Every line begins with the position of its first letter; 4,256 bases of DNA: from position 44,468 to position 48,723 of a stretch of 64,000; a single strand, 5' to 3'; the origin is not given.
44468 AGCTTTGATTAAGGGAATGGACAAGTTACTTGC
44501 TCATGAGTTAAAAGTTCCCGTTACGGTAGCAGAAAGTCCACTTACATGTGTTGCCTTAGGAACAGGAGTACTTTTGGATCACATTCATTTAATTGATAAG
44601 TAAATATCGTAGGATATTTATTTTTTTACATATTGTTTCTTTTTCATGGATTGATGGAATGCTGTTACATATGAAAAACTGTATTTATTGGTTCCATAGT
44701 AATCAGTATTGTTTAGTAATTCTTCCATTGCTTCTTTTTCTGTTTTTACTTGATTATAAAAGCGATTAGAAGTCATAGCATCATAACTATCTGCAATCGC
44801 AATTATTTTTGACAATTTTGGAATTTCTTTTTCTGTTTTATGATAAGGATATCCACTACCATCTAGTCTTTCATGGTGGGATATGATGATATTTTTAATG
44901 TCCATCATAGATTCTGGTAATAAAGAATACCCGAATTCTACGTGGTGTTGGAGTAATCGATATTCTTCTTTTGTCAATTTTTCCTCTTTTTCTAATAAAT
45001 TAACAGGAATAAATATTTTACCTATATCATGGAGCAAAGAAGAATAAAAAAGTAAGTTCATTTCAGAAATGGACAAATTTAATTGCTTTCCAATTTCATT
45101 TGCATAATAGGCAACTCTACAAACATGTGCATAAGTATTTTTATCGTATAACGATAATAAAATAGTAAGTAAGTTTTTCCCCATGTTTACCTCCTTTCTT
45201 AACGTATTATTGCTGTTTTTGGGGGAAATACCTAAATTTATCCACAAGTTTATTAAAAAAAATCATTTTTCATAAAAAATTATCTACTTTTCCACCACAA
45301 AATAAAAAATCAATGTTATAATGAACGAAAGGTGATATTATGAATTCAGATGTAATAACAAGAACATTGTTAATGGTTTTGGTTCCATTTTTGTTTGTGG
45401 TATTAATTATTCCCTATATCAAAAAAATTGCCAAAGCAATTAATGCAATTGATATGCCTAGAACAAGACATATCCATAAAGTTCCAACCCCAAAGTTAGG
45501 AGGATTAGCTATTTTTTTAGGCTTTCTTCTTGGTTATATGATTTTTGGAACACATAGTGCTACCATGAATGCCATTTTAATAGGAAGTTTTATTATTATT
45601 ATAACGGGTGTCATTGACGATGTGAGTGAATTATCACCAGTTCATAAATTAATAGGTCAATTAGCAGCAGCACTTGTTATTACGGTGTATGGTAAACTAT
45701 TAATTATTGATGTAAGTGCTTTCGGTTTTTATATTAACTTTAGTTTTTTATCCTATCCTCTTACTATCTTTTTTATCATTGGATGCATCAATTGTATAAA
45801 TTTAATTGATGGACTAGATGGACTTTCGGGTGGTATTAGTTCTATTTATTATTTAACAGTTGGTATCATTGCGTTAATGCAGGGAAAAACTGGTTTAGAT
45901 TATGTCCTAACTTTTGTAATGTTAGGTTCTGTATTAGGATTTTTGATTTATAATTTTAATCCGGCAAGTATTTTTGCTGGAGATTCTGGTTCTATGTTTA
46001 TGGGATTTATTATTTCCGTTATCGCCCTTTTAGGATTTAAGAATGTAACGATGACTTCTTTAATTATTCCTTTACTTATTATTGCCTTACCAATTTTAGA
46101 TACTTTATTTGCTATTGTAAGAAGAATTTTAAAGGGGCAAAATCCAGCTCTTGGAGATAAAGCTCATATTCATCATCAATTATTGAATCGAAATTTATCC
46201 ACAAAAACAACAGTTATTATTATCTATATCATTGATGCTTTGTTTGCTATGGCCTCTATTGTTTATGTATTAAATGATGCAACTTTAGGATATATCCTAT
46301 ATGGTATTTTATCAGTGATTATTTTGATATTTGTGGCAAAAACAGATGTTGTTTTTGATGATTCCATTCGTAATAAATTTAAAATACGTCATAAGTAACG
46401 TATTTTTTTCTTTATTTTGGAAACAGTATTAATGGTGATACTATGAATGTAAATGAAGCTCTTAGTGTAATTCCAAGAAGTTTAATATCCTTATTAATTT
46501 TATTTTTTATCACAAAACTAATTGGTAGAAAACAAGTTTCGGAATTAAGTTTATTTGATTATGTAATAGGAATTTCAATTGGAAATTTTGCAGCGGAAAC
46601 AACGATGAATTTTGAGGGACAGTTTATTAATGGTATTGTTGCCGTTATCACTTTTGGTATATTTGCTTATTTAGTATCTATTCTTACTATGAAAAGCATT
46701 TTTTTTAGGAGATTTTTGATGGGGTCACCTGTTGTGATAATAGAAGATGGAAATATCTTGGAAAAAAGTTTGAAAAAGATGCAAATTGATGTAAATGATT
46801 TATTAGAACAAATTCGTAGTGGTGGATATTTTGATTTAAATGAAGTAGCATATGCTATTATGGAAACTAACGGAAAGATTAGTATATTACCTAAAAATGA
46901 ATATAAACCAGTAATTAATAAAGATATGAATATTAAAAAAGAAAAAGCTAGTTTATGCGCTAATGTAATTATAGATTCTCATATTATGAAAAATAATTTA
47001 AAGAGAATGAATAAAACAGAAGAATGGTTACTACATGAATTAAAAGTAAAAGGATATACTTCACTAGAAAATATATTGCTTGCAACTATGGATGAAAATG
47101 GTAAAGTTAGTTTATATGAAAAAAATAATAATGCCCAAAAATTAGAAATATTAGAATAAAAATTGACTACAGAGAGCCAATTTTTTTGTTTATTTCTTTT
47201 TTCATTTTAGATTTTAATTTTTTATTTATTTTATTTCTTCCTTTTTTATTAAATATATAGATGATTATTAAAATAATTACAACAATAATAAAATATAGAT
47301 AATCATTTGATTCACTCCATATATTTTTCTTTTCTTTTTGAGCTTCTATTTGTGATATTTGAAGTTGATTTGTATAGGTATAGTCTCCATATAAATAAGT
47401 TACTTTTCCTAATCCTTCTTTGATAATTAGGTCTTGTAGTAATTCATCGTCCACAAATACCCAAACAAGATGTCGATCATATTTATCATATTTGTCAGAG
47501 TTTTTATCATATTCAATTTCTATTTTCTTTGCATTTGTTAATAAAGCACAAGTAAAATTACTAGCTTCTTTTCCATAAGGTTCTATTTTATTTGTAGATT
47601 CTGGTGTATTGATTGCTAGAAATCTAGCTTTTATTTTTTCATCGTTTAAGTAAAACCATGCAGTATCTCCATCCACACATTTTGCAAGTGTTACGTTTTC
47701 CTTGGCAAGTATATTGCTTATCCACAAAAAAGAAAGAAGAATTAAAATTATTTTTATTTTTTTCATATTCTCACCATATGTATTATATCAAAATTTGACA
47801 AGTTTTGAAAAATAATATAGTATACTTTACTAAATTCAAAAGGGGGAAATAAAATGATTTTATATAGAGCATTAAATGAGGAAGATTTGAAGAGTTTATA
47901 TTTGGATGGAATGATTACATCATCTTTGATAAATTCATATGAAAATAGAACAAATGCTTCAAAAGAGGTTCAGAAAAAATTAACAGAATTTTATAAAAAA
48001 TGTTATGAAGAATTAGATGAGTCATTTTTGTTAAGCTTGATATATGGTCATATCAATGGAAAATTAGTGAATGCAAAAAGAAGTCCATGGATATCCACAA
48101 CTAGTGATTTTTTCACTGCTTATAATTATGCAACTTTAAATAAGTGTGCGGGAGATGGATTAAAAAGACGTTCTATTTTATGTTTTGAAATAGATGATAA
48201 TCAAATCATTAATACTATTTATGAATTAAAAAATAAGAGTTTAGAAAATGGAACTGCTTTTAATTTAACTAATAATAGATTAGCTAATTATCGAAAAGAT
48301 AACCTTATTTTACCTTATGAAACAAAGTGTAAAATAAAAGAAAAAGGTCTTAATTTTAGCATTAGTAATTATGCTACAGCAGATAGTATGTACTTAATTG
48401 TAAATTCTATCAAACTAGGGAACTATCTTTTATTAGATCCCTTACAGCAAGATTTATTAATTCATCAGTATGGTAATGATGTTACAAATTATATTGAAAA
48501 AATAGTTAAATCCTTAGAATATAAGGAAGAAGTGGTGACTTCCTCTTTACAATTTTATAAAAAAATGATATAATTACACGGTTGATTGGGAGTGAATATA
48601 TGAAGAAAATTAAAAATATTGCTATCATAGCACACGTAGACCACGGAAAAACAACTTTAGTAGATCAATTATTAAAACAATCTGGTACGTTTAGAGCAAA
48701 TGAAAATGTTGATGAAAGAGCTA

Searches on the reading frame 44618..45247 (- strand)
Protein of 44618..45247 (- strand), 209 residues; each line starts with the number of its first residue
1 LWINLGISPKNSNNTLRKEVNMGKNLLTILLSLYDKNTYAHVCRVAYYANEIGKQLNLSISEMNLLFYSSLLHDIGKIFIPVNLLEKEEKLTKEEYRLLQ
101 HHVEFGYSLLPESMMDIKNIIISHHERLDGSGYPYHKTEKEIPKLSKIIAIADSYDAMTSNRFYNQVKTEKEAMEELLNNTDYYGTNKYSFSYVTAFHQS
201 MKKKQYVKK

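Call 17: search_protein_families(library=pfam, proteins=[window:44618-45247:-], max_evalue=0.001)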
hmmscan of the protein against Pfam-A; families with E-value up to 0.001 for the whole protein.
window:44618-45247:- (209 aa): 3 families
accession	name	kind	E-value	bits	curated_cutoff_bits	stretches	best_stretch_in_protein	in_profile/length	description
PF13487.12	HD_5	-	3.2e-33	115.3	27.2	1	27-184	3-166/170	HD domain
PF01966.28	HD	-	1.8e-18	67.3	22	1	38-158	1-116/116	HD domain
PF08668.18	HDOD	-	0.00028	20.9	22.9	1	39-93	96-148/196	HDOD domain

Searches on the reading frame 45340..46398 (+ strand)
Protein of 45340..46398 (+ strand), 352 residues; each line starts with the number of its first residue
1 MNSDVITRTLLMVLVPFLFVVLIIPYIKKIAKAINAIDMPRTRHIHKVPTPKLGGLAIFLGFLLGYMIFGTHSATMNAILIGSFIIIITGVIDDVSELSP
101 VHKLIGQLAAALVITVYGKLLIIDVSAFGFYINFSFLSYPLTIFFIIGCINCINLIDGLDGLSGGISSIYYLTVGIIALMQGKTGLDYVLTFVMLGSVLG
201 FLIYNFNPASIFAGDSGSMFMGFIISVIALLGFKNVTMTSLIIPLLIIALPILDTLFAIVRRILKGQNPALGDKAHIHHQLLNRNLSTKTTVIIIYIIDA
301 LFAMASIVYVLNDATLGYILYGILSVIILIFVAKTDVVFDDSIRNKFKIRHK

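Call 17: search_protein_families(library=pfam, proteins=[window:45340-46398:+], max_evalue=0.001)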
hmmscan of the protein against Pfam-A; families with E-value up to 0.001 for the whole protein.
window:45340-46398:+ (352 aa): 1 family
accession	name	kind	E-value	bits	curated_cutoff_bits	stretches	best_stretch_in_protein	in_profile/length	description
PF00953.26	Glycos_transf_4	-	1.3e-37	129.7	27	1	78-231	3-158/160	Glycosyl transferase family 4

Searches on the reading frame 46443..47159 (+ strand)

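Call 17: search_protein_families(library=pfam, proteins=[window:46443-47159:+], max_evalue=0.001)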
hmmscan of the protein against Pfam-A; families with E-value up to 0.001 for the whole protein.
window:46443-47159:+ (238 aa): 2 families
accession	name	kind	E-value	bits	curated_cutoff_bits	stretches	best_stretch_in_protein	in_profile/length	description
PF04239.17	DUF421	-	7.7e-43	145.5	23.6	1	83-217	1-129/129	YetF C-terminal domain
PF20730.2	YetF_N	-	0.00018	21.7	26.5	1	8-80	3-75/76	YetF N-terminal transmembrane domain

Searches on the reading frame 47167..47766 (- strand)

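Call 17: search_protein_families(library=pfam, proteins=[window:47167-47766:-], max_evalue=0.001)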
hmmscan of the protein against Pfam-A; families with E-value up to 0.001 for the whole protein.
window:47167-47766:- (199 aa): 1 family
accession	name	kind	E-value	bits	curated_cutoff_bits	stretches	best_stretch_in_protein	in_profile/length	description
PF00565.23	SNase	-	1.6e-19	70.8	21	1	47-152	2-107/107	Staphylococcal nuclease homologue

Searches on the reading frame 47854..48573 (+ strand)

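Call 17: search_protein_families(library=pfam, proteins=[window:47854-48573:+], max_evalue=0.001)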
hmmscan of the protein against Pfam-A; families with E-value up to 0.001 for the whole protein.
window:47854-48573:+ (239 aa): 1 family
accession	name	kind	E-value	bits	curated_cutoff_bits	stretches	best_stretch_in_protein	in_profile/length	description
PF24494.1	DUF7587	-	0.00049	20.7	27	1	52-96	39-80/146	Domain of unknown function (DUF7587)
